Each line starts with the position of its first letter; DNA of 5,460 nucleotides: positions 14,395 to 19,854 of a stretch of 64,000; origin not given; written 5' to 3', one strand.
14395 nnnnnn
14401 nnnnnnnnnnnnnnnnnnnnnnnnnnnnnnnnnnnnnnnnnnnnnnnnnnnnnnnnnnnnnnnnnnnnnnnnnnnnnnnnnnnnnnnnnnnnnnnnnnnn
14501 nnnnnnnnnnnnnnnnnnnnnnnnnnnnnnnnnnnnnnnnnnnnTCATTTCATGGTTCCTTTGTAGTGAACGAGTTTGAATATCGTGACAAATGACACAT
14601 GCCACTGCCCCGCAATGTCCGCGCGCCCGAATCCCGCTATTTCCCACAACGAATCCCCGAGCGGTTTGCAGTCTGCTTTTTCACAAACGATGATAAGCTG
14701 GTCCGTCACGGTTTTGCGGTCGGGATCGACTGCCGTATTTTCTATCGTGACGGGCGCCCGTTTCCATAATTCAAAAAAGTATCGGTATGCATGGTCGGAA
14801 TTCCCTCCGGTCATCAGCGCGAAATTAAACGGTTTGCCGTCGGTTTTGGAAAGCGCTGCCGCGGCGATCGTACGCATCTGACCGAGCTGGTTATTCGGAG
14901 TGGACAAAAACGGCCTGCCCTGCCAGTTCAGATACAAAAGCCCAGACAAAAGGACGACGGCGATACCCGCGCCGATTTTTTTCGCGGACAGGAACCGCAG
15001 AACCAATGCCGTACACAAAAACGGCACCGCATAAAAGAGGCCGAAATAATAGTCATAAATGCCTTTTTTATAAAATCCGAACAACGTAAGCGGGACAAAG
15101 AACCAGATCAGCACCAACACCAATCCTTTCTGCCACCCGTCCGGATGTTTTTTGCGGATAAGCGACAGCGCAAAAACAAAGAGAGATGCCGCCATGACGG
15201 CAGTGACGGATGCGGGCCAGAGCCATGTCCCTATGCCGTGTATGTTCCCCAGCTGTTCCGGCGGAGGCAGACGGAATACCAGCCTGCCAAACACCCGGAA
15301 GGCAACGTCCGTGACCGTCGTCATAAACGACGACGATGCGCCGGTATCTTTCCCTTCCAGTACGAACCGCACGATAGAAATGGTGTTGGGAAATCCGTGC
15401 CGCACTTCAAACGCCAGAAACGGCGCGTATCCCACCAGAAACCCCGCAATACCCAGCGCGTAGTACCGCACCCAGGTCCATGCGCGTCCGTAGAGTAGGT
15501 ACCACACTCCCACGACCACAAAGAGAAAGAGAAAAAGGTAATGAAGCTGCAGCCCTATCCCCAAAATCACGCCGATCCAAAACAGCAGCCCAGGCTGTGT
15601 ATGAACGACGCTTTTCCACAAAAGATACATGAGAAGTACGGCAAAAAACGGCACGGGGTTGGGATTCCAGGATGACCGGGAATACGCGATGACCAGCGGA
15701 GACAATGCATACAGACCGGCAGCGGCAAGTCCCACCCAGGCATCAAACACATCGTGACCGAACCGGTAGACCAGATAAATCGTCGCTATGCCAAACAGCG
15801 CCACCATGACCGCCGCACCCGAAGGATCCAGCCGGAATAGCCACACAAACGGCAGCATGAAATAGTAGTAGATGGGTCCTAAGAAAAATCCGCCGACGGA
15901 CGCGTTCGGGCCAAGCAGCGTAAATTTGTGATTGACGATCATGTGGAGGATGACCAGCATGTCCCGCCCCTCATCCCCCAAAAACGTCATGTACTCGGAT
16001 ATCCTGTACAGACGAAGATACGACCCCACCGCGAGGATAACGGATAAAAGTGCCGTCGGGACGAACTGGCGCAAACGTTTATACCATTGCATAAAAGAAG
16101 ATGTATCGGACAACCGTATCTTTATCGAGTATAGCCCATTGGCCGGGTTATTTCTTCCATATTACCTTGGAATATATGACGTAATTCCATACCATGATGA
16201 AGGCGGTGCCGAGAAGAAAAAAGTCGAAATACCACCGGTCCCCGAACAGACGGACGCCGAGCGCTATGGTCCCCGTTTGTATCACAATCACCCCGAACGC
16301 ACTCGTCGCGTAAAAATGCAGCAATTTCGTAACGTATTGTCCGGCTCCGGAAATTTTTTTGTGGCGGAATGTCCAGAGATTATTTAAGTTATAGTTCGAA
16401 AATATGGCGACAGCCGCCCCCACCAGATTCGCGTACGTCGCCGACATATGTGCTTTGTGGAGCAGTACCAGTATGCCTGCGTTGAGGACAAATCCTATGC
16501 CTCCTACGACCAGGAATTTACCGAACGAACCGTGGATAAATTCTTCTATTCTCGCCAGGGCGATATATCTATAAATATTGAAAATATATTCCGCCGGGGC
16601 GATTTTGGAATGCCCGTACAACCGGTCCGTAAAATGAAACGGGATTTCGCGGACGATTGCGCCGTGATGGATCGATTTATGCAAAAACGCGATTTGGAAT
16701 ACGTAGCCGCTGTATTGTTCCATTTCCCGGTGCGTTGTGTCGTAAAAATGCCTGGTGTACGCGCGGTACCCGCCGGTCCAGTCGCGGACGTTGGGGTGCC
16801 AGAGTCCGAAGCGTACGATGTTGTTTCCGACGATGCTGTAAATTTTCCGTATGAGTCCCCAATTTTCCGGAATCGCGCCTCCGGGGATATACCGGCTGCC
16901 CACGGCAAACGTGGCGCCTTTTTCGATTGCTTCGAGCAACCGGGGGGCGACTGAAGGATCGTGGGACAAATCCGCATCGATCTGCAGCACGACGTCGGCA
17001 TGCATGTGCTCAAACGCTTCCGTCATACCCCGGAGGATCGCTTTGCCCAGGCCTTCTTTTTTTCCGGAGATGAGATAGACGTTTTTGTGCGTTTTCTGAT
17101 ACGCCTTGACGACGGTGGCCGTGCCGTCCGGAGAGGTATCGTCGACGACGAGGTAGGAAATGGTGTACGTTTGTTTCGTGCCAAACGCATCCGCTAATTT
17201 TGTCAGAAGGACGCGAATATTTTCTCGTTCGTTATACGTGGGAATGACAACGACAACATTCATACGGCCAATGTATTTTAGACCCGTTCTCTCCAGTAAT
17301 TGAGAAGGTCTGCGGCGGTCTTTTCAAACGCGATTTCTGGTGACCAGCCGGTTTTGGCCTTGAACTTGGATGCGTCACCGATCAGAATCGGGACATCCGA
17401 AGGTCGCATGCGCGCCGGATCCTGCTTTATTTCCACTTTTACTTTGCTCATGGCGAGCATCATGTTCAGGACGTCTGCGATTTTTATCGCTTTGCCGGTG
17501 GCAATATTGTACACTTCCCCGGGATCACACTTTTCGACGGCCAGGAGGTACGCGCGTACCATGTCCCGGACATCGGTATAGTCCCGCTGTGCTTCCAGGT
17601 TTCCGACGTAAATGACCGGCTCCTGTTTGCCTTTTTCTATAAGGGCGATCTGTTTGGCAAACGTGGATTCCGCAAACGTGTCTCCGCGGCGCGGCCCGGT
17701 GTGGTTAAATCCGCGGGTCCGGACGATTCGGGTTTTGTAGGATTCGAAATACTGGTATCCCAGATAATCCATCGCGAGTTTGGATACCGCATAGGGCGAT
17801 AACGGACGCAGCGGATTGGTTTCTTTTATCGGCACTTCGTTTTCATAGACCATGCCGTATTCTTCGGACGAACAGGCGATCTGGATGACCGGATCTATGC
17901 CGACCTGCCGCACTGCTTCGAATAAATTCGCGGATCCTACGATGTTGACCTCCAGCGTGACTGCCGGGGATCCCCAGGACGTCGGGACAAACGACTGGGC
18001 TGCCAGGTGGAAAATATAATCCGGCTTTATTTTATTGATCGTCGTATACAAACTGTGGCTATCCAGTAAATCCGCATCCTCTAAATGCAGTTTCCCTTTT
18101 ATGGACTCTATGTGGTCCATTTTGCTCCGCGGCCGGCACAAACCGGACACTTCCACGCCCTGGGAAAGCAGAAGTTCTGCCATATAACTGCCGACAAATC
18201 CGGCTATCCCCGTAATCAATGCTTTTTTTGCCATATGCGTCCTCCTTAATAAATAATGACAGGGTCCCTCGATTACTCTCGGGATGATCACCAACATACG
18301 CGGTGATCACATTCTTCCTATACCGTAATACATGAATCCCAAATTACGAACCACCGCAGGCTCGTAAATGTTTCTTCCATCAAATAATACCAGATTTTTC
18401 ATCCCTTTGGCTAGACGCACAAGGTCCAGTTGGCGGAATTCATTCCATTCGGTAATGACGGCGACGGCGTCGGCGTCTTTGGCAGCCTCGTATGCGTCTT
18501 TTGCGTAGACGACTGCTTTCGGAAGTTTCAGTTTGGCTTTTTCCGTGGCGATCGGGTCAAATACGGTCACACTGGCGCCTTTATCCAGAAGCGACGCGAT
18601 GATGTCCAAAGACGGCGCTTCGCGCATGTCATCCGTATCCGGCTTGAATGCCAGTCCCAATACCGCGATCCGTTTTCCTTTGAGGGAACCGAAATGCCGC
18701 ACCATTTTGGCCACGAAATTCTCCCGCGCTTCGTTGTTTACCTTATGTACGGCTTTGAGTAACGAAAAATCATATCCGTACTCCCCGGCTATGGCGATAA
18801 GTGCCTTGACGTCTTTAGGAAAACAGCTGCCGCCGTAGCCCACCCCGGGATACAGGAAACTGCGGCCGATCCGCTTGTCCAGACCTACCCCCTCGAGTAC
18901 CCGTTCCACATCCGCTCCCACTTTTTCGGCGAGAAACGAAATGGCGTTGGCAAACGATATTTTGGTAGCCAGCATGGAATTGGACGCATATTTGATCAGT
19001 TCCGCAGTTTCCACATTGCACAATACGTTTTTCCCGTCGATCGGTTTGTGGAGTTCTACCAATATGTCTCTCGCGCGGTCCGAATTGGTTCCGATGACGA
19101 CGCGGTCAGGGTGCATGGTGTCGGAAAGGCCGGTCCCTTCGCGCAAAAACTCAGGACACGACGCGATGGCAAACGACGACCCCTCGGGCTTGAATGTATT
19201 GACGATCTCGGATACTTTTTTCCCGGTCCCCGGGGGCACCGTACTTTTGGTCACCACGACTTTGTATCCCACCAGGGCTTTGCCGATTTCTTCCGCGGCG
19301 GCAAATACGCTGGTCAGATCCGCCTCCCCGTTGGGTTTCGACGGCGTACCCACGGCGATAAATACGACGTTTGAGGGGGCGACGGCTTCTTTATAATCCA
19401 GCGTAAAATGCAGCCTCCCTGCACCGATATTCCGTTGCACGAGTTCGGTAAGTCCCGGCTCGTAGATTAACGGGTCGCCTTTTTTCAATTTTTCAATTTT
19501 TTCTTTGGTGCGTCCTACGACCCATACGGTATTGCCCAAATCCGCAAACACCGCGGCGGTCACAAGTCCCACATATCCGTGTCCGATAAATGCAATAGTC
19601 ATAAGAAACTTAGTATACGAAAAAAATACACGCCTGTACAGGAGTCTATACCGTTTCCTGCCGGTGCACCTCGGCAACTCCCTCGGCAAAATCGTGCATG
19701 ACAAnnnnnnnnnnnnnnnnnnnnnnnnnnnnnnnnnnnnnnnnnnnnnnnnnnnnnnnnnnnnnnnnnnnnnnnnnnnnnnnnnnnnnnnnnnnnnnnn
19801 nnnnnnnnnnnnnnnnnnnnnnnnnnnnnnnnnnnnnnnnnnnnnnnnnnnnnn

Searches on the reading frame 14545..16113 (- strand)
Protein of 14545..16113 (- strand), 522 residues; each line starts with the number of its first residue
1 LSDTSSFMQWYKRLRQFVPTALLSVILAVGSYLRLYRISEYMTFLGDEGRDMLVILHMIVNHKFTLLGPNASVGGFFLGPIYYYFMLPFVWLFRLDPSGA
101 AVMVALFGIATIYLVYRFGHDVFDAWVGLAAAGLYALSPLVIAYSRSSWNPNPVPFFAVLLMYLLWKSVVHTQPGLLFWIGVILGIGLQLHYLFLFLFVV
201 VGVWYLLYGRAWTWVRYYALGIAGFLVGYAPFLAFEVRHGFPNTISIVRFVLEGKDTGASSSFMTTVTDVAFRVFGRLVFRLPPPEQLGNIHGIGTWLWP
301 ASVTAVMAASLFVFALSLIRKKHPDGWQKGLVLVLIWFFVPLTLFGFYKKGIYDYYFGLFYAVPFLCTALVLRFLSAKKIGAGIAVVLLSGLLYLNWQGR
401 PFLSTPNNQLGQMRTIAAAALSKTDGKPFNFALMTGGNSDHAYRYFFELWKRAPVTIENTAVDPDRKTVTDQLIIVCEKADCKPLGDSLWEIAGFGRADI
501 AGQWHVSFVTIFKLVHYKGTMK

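Call 5: search_protein_families(library=pfam, proteins=[window:14545-16113:-], max_evalue=0.01)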
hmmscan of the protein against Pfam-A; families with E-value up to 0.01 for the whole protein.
window:14545-16113:- (522 aa): 1 family
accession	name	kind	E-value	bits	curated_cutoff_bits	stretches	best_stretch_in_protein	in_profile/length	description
PF13231.12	PMT_2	-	1.2e-08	35.7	26.1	1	80-234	4-159/160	Dolichyl-phosphate-mannose-protein mannosyltransferase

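Call 9: search_protein_families(library=ncbifam, proteins=[window:14545-16113:-], max_evalue=0.1)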
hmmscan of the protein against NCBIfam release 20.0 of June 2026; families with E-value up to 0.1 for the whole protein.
window:14545-16113:- (522 aa): 1 family
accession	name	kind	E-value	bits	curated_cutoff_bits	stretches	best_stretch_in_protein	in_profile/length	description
TIGR04154.1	archaeo_STT3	subfamily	0.002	16.5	450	1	100-142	98-140/831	oligosaccharyl transferase, archaeosortase A system-associated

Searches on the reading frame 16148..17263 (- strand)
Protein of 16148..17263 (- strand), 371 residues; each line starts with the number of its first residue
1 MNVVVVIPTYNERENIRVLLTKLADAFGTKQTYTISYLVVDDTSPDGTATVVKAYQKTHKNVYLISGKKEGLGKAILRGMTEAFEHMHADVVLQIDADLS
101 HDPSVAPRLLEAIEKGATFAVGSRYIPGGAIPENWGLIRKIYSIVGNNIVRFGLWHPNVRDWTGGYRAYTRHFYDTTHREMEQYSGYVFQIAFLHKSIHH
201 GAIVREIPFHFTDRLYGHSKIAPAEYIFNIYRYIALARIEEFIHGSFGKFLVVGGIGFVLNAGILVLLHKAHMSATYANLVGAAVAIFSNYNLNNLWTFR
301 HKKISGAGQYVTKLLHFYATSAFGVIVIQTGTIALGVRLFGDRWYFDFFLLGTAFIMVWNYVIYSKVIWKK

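Call 5: search_protein_families(library=pfam, proteins=[window:16148-17263:-], max_evalue=0.01)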
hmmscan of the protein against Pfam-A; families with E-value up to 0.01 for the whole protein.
window:16148-17263:- (371 aa): 4 families
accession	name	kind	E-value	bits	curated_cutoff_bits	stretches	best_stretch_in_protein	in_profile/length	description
PF00535.33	Glycos_transf_2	-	1.7e-24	87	23.3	1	5-174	2-164/168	Glycosyl transferase family 2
PF04138.20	GtrA_DPMS_TM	-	2.9e-17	63.4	26.1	1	249-369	1-117/117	GtrA/DPMS, transmembrane domain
PF10111.15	Glyco_tranf_2_2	-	3e-05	24.1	27.3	1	5-99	2-92/276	Glycosyltransferase like family 2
PF13641.12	Glyco_tranf_2_3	-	0.00039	20.9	27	1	3-114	3-113/230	Glycosyltransferase like family 2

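Call 53: search_solved_structures(query=window:16148-17263:-, max_evalue=0.001)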
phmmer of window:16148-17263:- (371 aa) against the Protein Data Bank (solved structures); distinct sequences matched with E-value up to 0.001: 14.
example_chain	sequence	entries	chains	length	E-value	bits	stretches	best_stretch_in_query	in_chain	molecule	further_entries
5mlz_A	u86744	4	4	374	1e-37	133.4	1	1-369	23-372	Dolichol monophosphate mannose synthase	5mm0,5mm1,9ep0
9hwj_A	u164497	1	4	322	3.1e-13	52.8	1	3-265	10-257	Undecaprenyl-phosphate 4-deoxy-4-formamido-L-arabinose transferase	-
9bhc_C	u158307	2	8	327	9e-13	51.3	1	3-263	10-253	Undecaprenyl-phosphate 4-deoxy-4-formamido-L-arabinose transferase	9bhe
8vxh_A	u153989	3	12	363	1.2e-12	50.9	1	3-263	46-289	Undecaprenyl-phosphate 4-deoxy-4-formamido-L-arabinose transferase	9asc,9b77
5ekp_C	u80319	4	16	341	4e-06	29.5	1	3-146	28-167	Uncharacterized glycosyltransferase sll0501 | Glycosyltransferase sll0501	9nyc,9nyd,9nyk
5eke_A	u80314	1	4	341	4.1e-06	29.4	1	3-146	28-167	Uncharacterized glycosyltransferase sll0501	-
9nye_A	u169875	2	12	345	4.1e-06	29.4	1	3-146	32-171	Glycosyltransferase sll0501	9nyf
6yv7_B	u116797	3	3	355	9.7e-05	24.9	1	3-99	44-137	Glycosyl transferase, family 2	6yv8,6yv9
6yv7_A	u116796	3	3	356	9.7e-05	24.9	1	3-99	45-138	Glycosyl transferase, family 2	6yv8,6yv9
2z87_A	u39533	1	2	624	0.00016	24.2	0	4-112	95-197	Chondroitin synthase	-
2z86_A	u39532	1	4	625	0.00016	24.2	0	4-112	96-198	Chondroitin synthase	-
9omj_A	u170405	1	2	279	0.00051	22.5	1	2-128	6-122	Glycosyltransferase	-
9omh_A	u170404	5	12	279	0.00051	22.5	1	2-128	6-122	Glycosyltransferase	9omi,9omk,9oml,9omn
9omm_A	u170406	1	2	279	0.00052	22.5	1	2-128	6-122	Glycosyltransferase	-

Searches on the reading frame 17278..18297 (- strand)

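Call 13: search_protein_families(library=pfam, proteins=[window:17278-18297:-], max_evalue=0.001)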
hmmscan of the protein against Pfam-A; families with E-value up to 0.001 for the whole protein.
window:17278-18297:- (339 aa): 5 families
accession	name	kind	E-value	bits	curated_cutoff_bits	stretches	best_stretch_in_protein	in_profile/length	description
PF16363.11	GDP_Man_Dehyd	-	2.5e-85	287.3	27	1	27-329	1-330/332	GDP-mannose 4,6 dehydratase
PF01370.27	Epimerase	-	2.9e-58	197.6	20.9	1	26-266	1-240/240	NAD dependent epimerase/dehydratase family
PF02719.21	Polysacc_synt_2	-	3.3e-13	49.9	20.2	1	27-141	2-127/293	Polysaccharide biosynthesis protein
PF04321.23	RmlD_sub_bind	-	4.1e-11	42.9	27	1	25-194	2-148/287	RmlD substrate binding domain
PF01073.25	3Beta_HSD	-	6.7e-06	25.8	22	1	27-144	1-116/280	3-beta hydroxysteroid dehydrogenase/isomerase family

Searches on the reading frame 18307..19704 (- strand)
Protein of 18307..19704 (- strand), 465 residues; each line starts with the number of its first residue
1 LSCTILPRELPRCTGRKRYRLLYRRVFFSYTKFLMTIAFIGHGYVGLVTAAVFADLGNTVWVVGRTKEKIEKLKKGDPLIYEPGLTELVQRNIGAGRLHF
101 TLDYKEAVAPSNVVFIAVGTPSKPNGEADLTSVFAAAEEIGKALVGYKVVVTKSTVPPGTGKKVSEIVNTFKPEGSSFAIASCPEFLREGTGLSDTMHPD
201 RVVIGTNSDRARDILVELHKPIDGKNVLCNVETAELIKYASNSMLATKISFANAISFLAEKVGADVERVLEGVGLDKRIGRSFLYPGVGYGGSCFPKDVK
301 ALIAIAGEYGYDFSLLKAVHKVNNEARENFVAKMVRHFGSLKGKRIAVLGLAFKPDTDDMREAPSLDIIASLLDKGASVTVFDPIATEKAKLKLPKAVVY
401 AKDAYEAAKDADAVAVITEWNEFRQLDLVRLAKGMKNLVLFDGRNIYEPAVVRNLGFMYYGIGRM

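Call 13: search_protein_families(library=pfam, proteins=[window:18307-19704:-], max_evalue=0.001)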
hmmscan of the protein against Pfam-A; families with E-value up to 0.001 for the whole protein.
window:18307-19704:- (465 aa): 6 families
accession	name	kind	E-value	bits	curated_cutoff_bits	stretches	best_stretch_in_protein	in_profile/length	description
PF03721.20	UDPG_MGDP_dh_N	-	2.2e-59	200.6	27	1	35-218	1-187/187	UDP-glucose/GDP-mannose dehydrogenase family, NAD binding domain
PF00984.24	UDPG_MGDP_dh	-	3.1e-37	127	25.4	1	232-324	1-93/94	UDP-glucose/GDP-mannose dehydrogenase family, central domain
PF03720.21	UDPG_MGDP_dh_C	-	6.9e-35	120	30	1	347-449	1-103/103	UDP-glucose/GDP-mannose dehydrogenase family, UDP binding domain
PF03446.21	NAD_binding_2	-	1.6e-06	28.7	21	0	36-165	1-104/161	NAD binding domain of 6-phosphogluconate dehydrogenase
PF03807.23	F420_oxidored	-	1.8e-05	25.6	21.6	0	36-119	1-68/94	NADP oxidoreductase coenzyme F420-dependent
PF01210.29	NAD_Gly3P_dh_N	-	4e-05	24.1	23.1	0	37-186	2-136/158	NAD-dependent glycerol-3-phosphate dehydrogenase N-terminus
